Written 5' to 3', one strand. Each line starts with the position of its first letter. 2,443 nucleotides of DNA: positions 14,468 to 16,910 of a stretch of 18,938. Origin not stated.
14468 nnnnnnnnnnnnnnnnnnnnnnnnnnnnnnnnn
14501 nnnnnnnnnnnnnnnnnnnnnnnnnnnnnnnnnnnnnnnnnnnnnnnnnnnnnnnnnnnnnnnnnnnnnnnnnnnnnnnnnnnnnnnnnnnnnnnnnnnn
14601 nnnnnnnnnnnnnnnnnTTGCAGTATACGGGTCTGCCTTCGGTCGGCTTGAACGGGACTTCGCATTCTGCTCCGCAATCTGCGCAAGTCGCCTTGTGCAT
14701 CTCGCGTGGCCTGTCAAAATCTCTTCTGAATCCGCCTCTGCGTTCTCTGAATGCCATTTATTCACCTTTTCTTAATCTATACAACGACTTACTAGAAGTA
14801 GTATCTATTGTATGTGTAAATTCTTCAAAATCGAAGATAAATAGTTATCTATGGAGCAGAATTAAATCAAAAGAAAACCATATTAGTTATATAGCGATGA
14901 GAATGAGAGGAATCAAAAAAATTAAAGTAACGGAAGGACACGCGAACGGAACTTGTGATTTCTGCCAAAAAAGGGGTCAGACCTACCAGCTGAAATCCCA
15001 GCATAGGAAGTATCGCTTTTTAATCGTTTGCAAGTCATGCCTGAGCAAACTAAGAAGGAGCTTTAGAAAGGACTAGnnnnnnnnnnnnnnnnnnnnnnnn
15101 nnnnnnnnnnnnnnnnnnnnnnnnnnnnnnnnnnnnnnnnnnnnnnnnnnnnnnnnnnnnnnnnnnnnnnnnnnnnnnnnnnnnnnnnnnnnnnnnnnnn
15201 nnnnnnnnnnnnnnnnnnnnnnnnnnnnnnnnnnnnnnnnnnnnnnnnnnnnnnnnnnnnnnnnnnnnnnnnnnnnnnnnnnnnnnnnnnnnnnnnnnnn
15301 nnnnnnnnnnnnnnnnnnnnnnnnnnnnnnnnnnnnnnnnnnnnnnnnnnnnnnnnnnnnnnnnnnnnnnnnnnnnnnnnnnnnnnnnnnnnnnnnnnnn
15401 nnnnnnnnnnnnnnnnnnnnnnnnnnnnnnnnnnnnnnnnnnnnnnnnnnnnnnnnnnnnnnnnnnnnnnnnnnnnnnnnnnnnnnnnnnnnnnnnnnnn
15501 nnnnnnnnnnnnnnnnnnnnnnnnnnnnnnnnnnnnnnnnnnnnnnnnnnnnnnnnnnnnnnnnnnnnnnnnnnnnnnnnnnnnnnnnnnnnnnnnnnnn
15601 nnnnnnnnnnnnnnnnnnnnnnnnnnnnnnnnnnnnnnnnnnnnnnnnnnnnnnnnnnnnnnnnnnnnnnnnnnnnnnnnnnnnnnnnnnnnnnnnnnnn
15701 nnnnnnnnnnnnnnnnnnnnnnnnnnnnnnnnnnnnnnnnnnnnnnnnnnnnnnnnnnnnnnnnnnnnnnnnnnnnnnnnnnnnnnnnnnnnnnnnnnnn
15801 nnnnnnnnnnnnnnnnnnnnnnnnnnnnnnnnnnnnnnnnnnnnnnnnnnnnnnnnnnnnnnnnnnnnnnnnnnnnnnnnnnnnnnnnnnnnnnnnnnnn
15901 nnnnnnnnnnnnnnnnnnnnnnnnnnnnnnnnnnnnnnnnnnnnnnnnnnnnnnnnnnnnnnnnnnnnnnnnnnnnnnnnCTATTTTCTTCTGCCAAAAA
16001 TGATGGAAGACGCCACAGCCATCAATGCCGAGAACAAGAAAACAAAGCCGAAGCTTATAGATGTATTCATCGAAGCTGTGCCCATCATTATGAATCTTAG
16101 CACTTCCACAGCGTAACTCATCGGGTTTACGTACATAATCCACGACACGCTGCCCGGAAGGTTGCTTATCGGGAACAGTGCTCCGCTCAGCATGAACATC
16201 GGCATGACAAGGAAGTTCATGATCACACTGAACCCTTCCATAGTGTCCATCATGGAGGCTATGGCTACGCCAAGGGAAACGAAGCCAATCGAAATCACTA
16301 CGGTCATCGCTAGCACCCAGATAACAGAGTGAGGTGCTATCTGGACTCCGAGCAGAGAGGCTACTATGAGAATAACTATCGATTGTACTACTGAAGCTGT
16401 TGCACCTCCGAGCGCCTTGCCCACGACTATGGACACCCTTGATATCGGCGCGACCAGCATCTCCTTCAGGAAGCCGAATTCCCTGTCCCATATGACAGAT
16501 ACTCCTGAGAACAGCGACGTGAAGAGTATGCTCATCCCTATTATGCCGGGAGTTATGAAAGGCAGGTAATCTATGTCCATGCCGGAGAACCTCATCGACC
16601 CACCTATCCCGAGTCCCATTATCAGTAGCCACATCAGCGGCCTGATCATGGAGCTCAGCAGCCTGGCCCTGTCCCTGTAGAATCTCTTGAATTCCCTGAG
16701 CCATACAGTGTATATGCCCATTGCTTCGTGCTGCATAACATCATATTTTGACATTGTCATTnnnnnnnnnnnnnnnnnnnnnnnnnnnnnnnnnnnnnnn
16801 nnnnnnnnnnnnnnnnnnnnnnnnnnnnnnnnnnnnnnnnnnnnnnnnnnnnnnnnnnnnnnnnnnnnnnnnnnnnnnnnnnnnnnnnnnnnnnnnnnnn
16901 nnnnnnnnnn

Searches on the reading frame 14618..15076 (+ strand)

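Call 6: search_protein_families(library=pfam, proteins=[window:14618-15076:+], max_evalue=0.1)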
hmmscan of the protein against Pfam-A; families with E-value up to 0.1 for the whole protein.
window:14618-15076:+ (152 aa): 1 family
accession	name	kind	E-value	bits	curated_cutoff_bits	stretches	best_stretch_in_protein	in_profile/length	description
PF08394.17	Arc_trans_TRASH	-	0.081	13.5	27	0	112-150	2-40/43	Archaeal TRASH domain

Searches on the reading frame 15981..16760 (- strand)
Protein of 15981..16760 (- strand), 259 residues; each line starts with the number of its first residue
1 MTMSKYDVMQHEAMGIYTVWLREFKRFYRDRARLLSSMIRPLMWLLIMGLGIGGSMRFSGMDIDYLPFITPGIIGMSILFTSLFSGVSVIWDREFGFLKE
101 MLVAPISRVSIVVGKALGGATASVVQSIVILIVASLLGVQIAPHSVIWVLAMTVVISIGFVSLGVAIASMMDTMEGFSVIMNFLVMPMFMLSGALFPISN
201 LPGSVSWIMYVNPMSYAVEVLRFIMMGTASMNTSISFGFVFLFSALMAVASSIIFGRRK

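Call 6: search_protein_families(library=pfam, proteins=[window:15981-16760:-], max_evalue=0.1)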
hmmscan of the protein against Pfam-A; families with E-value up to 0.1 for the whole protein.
window:15981-16760:- (259 aa): 3 families
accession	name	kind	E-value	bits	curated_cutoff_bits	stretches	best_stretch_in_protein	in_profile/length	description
PF01061.29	ABC2_membrane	-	5.5e-41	140.9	26.9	1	16-225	3-210/211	ABC-2 type transporter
PF12698.13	ABC2_membrane_3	-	2.5e-18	66.7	31.6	1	65-251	160-345/347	ABC-2 family transporter protein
PF12679.13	ABC2_membrane_2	-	0.0065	16.2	27.2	1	69-256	73-279/283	ABC-2 family transporter protein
